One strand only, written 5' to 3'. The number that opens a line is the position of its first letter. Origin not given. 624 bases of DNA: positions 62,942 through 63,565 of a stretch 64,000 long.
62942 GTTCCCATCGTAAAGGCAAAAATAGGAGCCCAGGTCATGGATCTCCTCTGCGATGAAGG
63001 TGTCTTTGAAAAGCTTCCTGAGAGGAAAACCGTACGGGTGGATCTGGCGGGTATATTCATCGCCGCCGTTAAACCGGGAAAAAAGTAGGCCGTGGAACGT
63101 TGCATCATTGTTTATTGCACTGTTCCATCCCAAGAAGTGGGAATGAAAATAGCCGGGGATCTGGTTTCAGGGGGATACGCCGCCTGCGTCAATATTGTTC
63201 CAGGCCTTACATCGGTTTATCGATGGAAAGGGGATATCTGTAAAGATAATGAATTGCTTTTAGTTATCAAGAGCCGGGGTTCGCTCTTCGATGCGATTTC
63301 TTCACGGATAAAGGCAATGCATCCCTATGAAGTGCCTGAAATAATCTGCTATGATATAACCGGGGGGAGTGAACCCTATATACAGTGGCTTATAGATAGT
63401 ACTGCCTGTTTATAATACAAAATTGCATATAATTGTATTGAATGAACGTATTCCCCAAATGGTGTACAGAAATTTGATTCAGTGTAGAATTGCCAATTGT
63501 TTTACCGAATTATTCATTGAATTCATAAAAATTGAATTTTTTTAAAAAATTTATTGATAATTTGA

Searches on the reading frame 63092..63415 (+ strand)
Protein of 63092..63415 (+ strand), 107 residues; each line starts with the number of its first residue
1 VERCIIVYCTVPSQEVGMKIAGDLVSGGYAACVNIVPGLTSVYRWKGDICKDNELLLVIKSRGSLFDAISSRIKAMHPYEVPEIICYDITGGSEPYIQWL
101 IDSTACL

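Call 93: search_protein_families(library=pfam, proteins=[window:63092-63415:+], max_evalue=0.01)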
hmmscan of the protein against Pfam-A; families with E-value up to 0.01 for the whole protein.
window:63092-63415:+ (107 aa): 1 family
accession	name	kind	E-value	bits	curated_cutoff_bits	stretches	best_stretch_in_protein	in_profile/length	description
PF03091.20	CutA1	-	2.1e-34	117.7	22.4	1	5-101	1-97/99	CutA1 divalent ion tolerance protein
